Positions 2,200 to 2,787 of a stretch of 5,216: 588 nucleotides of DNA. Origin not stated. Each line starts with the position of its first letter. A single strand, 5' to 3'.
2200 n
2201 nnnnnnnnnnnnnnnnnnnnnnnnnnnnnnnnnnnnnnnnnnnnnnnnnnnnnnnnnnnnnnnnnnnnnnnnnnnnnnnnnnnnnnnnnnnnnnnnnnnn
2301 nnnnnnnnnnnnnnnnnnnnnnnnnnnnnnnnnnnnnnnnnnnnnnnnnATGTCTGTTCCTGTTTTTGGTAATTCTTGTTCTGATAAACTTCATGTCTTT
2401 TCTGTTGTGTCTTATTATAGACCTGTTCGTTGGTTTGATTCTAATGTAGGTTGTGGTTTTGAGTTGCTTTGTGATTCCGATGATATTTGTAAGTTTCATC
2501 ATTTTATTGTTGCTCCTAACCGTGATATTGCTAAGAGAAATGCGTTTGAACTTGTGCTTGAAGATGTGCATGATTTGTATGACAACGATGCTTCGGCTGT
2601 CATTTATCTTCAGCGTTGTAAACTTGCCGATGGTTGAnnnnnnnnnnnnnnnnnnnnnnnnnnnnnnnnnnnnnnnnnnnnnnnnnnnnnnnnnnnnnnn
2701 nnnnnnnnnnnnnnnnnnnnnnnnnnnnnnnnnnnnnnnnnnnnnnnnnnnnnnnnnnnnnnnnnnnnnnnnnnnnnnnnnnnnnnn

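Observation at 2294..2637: Self-contained expression cassette (consensus promoter, perfect SD, 95-aa acidic Cys/His ORF) inserted between VP2 and VP4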

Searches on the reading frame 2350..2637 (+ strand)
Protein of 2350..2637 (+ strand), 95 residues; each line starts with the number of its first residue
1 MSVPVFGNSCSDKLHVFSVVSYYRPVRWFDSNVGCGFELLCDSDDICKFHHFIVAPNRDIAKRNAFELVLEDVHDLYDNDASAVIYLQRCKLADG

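Call 7: search_protein_families(library=pfam, proteins=[window:2350-2637:+], max_evalue=1)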
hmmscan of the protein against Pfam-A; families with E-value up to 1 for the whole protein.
window:2350-2637:+ (95 aa): 0 families

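Call 8: search_protein_families(library=phrogs, proteins=[window:2350-2637:+], max_evalue=1)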
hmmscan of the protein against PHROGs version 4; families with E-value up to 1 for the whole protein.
window:2350-2637:+ (95 aa): 1 family
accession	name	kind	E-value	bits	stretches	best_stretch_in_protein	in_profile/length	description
phrog_16068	-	unknown function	0.19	12.7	1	62-80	38-56/56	-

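Call 10: find_homologous_proteins(query=window:2350-2637:+, max_evalue=0.01)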
Query window:2350-2637:+ (95 aa): 1 proteins with E <= 0.01 among 1 candidates.
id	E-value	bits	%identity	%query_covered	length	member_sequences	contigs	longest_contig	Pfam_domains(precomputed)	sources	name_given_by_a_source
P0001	1.0e-59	217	100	100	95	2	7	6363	-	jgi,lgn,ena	jgi:hypothetical protein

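Call 11: search_dna_similar(query=window:2350-2634:+, collection=phages, mode=protein, max_evalue=1)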
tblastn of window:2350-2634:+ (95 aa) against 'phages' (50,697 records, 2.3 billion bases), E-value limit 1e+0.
No match.

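Call 14: find_encoding_contigs(protein=P0001, flank=10000, max_places=10)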
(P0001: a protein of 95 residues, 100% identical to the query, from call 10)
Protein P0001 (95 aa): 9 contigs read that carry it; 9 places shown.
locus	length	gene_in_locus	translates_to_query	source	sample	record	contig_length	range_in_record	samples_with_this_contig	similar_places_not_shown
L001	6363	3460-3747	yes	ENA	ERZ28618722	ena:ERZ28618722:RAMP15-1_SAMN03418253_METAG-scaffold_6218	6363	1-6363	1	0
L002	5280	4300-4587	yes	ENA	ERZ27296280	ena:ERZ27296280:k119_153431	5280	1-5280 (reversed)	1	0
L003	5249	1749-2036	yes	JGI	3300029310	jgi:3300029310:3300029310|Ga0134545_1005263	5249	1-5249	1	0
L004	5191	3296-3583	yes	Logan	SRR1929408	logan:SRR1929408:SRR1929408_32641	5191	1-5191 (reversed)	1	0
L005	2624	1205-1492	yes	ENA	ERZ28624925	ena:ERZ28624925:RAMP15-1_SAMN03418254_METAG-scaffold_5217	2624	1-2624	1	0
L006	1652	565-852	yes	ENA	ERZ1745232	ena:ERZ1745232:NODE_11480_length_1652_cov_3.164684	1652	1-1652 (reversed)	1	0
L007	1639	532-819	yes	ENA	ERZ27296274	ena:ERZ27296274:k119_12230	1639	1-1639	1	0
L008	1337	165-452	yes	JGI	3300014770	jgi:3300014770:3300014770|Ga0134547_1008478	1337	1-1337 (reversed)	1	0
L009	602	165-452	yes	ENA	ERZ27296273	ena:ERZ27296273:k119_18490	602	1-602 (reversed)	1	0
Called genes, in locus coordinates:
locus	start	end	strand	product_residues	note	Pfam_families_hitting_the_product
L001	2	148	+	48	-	?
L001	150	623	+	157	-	PF09675:Chlamy_scaf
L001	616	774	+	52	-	-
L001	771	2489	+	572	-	PF02305:Phage_F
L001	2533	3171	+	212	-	-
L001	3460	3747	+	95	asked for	-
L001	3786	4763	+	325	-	PF23343:REP_ORF2-G2P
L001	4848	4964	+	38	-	-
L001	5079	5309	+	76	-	PF20577:Phage_ORF5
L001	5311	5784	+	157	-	PF09675:Chlamy_scaf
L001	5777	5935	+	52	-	-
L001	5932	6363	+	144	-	?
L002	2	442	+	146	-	?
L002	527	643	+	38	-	-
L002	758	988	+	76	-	PF20577:Phage_ORF5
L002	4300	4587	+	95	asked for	-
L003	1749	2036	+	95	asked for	-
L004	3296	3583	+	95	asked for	-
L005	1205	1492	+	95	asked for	-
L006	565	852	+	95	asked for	-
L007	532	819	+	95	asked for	-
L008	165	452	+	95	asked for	-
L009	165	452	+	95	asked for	-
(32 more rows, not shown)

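Call 15: list_cluster_members(proteins=[P0001])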
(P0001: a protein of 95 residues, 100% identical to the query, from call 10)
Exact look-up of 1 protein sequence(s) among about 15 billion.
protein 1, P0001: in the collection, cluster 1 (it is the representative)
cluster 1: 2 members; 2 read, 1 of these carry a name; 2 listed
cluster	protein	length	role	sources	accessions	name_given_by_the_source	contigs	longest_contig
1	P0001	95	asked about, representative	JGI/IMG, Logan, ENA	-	hypothetical protein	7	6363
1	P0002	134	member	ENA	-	-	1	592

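Call 19: predict_structure(protein=window:2350-2637:+)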
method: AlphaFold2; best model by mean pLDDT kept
length: 95 residues; sequences in the alignment: 1
mean_pLDDT: 46.8   pTM: 0.36
mean pLDDT of the five models: 46.8, 40.1, 39.6, 39.1, 37.0
residues with pLDDT >= 90: 0; 70-90: 0; 50-70: 37; < 50: 58
segments of 3 or more residues with pLDDT < 50: 1-19, 21-29, 66-95
pLDDT, mean of each block of 10 residues (from residue 1): 33 40 47 59 61 62 50 38 41 28
secondary structure, 60 per line:
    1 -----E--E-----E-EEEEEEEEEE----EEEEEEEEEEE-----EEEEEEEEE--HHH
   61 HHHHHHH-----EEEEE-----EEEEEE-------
elements in order: E17-26 E31-41 E47-55 H58-67 E73-77 E83-88

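Call 22: search_protein_representatives(protein=window:2350-2637:+)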
Query: 95 residues. Proteins with E-value up to 0.001 (for the whole library): 3; up to 1e-10: 2; up to 1e-30: 1. The best 3 are listed.
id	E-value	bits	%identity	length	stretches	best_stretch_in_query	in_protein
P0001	3.3e-60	216.8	100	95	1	1-95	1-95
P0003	7.6e-19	84.1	49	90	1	13-94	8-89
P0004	5.0e-07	46.2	45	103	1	25-94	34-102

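Call 24: find_encoding_contigs(protein=P0003, flank=6000, max_places=8)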
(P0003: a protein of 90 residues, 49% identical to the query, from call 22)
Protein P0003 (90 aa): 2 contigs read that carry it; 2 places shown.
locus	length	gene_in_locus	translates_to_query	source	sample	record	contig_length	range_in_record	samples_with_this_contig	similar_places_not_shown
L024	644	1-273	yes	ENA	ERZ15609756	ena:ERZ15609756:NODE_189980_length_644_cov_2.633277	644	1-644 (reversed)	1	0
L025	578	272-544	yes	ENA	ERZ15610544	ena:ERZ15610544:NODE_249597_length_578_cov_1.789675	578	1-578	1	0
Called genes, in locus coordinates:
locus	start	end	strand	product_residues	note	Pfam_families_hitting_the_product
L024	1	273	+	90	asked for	?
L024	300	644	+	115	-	?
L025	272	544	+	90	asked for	-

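Call 25: find_encoding_contigs(protein=P0004, flank=6000, max_places=8)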
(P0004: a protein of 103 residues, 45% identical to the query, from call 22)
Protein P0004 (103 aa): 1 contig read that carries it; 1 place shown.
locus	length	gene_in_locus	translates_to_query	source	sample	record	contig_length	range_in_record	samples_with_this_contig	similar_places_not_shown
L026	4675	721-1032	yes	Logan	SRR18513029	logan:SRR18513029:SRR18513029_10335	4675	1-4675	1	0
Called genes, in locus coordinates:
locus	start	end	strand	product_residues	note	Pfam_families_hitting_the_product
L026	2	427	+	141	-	?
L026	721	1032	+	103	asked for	-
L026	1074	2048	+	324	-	PF23343:REP_ORF2-G2P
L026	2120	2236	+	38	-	-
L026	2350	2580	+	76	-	PF20577:Phage_ORF5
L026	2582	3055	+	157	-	PF09675:Chlamy_scaf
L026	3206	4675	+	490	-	?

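Call 28: find_homologous_proteins(query=A1, max_evalue=1)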
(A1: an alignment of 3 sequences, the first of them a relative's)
Query A1 (3 sequences) (95 aa, profile of the alignment): 4 proteins with E <= 1 among 34 candidates.
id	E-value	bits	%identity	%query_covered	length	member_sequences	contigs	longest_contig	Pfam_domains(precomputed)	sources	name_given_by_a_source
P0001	3.7e-45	170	100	100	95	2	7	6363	-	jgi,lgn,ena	jgi:hypothetical protein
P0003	2.2e-42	161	50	84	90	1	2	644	-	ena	-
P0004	6.7e-42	160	36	88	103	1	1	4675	-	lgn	-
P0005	2.2e-33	132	52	87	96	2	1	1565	-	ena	-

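Call 29: find_related_loci(query=A1, collection=viral_contigs, flank=6000)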
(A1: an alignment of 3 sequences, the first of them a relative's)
Query A1 (95 aa) in viral_contigs; peptide patterns used: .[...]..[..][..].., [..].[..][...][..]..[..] (x = any residue, [..] = any of these).
187 stretches matched a pattern, but none encodes a relative of the query by tblastn (E <= 1e-3).

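Call 33: find_encoding_contigs(protein=P0005, flank=6000, max_places=8)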
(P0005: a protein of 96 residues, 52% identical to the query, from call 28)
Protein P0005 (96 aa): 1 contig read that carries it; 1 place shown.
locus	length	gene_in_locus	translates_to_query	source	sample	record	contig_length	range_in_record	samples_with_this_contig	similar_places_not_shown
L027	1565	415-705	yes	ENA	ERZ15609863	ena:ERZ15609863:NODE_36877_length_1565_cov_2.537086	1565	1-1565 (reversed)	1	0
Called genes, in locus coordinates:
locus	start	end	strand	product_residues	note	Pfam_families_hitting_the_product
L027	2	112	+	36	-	?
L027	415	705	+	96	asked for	-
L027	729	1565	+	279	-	?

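Call 53: predict_structure(alignment_id=A1)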
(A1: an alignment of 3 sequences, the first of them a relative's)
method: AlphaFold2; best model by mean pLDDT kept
length: 95 residues; sequences in the alignment: 3
mean_pLDDT: 82.2   pTM: 0.67
mean pLDDT of the five models: 82.2, 79.5, 74.5, 73.2, 72.4
residues with pLDDT >= 90: 46; 70-90: 31; 50-70: 11; < 50: 7
segments of 3 or more residues with pLDDT < 50: 6-10
pLDDT, mean of each block of 10 residues (from residue 1): 46 84 88 77 82 92 93 89 90 77
secondary structure, 60 per line:
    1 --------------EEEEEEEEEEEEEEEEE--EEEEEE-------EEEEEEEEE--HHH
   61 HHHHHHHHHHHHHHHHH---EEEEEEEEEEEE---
elements in order: E15-31 E34-39 E47-55 H58-77 E81-92

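Call 58: search_solved_structures(query=A3, max_evalue=10, show_alignments=2)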
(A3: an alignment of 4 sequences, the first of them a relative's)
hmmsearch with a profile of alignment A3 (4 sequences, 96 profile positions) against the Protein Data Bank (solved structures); distinct sequences matched with E-value up to 10: 3.
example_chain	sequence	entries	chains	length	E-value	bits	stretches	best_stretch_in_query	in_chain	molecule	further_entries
4ajv_A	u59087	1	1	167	0.98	13.2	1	12-62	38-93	TRANSFORMING GROWTH FACTOR BETA RECEPTOR TYPE 3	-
8dc0_A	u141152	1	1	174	1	13.1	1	12-65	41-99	Transforming growth factor beta receptor type 3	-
3qw9_A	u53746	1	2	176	1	13.1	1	12-64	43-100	Transforming growth factor beta receptor type 3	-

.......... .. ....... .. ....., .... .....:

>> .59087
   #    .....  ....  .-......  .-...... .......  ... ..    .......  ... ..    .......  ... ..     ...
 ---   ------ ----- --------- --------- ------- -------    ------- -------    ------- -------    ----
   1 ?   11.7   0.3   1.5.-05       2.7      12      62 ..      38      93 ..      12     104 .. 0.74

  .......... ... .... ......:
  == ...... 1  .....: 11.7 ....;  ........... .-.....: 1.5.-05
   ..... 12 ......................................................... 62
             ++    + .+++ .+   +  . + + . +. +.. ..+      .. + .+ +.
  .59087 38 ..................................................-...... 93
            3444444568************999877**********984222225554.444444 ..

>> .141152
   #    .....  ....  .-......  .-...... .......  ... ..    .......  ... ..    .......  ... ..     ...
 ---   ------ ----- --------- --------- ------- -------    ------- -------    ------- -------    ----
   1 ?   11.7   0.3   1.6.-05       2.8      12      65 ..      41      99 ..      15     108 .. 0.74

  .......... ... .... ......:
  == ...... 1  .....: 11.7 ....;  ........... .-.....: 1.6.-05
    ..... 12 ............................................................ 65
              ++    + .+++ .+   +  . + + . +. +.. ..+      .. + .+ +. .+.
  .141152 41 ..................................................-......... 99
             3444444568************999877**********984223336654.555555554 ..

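Call 60: fold_search(model_id=the predicted structure, library=viral)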
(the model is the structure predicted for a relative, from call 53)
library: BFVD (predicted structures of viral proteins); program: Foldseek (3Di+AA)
matches with E <= 10: 1126; with E <= 0.001: 0
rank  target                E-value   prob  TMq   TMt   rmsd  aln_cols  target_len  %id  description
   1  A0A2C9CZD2            4.1e-03  1.00  0.58  0.71   5.0        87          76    8  Uncharacterized protein [Yersinia phage fHe-Yen9-04]
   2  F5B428                4.3e-03  1.00  0.55  0.37   7.1        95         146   14  (no name in the UniProt tables at hand)
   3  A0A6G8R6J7            4.6e-03  1.00  0.51  0.40   7.8        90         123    6  Uncharacterized protein [Synechococcus phage S-H34]
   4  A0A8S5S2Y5            1.0e-02  0.98  0.42  0.42   8.7        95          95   12  Uncharacterized protein [Siphoviridae sp. ctCIv11]
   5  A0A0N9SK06            1.2e-02  0.97  0.34  0.34   5.9        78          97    6  Uncharacterized protein [Bacillus phage VMY22]
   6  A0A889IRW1            1.3e-02  0.99  0.46  0.55   7.6        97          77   14  (no name in the UniProt tables at hand)
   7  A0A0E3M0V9            1.4e-02  0.97  0.39  0.47   6.7        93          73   15  Uncharacterized protein [Enterobacteria phage JenP2]
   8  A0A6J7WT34            1.5e-02  1.00  0.53  0.23   5.1        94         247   12  DUF6321 domain-containing protein [uncultured Caudovirales phage]
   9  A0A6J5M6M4            1.6e-02  1.00  0.57  0.39   5.6        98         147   13  Uncharacterized protein [uncultured Caudovirales phage]
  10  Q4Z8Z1                1.7e-02  0.99  0.43  0.53   6.7        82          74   17  ORF134 [Staphylococcus phage Twort (strain DSM 17442 / HER 48)]
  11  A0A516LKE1            2.4e-02  0.85  0.41  0.34   7.9        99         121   13  (no name in the UniProt tables at hand)
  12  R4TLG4                2.5e-02  0.99  0.50  0.21   3.7        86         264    7  (no name in the UniProt tables at hand)
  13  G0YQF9                2.5e-02  0.90  0.41  0.35   7.5       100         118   12  Gp067 [Erwinia phage vB_EamP-S6]
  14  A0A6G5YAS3            3.1e-02  0.94  0.44  0.54   6.0        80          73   18  (no name in the UniProt tables at hand)
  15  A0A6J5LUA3            3.1e-02  0.57  0.27  0.38   8.3        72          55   14  Uncharacterized protein [uncultured Caudovirales phage]
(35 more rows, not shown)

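Call 79: search_protein_families(library=padloc, alignment_id=A3, max_evalue=1)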
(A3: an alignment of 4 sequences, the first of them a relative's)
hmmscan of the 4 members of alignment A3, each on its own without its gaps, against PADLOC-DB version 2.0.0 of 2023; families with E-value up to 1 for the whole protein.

A. member 1, P0001 (95 aa): 0 families

B. families by the number of members that match (of 4 scanned): 0 families

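Call 80: search_protein_families(library=ncbifam, alignment_id=A3, max_evalue=1)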
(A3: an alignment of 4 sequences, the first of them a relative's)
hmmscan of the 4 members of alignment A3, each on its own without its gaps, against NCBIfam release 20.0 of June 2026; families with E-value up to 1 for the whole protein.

A. member 1, P0001 (95 aa): 1 family
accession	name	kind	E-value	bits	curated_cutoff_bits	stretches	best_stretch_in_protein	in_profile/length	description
NF006076.0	PRK08222.1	equivalog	0.16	11.8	270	1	54-91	84-118/181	hydrogenase 4 subunit H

B. families by the number of members that match (of 4 scanned): 1 family
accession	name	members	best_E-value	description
NF006076.0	PRK08222.1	1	0.16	hydrogenase 4 subunit H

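Call 81: fold_search(model_id=the predicted structure, library=pdb)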
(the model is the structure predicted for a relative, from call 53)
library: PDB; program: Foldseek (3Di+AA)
matches with E <= 10: 541; with E <= 0.001: 0
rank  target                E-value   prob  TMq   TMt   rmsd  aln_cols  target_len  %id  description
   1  8pw4_A                5.9e-02  0.66  0.32  0.35   6.5        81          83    6  Protein p6 from bacteriophage phi29, C-terminal delta20 truncated version (released 2024-01-17)
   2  4v9f_6                6.3e-02  0.89  0.35  0.57   7.3        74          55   15  The re-refined crystal structure of the Haloarcula marismortui large ribosomal subunit at 2.4 Angstrom resolution: mor (released 2014-07-09)
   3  7v99_A                1.9e-01  0.44  0.36  0.05   6.2        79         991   13  catalytic core of human telomerase holoenzyme (released 2022-03-30)
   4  4v6u_Bl               1.9e-01  0.38  0.32  0.38   8.0        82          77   16  Promiscuous behavior of proteins in archaeal ribosomes revealed by cryo-EM: implications for evolution of eukaryotic  (released 2014-07-09)
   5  8fbp_D                2.5e-01  0.35  0.35  0.11   6.8       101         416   11  Glutamine synthetase from Pseudomonas aeruginosa, filament double-unit in compressed conformation (released 2024-02-14)
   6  3j79_U                2.6e-01  0.85  0.47  0.26   7.1        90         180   13  Cryo-EM structure of the Plasmodium falciparum 80S ribosome bound to the anti-protozoan drug emetine, large subunit (released 2014-07-16)
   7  6uz7_AS               2.6e-01  0.63  0.40  0.25   9.1        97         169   14  K.lactis 80S ribosome with p/PE tRNA and eIF5B (released 2020-01-15)
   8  8fbp_U                2.8e-01  0.15  0.27  0.11   6.8       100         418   12  Glutamine synthetase from Pseudomonas aeruginosa, filament double-unit in compressed conformation (released 2024-02-14)
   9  7ls1_M2               3.0e-01  0.85  0.39  0.22   6.8        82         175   17  80S ribosome from mouse bound to eEF2 (Class II) (released 2021-11-03)
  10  7qgg_T                3.0e-01  0.84  0.40  0.22   6.8        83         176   18  Neuronal RNA granules are ribosome complexes stalled at the pre-translocation state (released 2022-10-26)
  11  8fbp_P                3.0e-01  0.30  0.34  0.11   6.0       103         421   11  Glutamine synthetase from Pseudomonas aeruginosa, filament double-unit in compressed conformation (released 2024-02-14)
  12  8fbp_A                3.0e-01  0.25  0.31  0.11   6.1       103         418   10  Glutamine synthetase from Pseudomonas aeruginosa, filament double-unit in compressed conformation (released 2024-02-14)
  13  8pw2                  3.2e-01  0.51  0.32  0.45   6.1        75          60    8  Protein p6 from bacteriophage phi29, C-terminal delta31 truncated version (released 2024-01-17)
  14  9axt_Be               3.6e-01  0.77  0.38  0.22   6.8        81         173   16  Non-translating S. pombe ribosome (released 2024-10-16)
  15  7qiw_U                3.6e-01  0.69  0.41  0.23   6.1        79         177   14  Specific features and methylation sites of a plant ribosome. 60S ribosomal subunit. (released 2022-07-13)
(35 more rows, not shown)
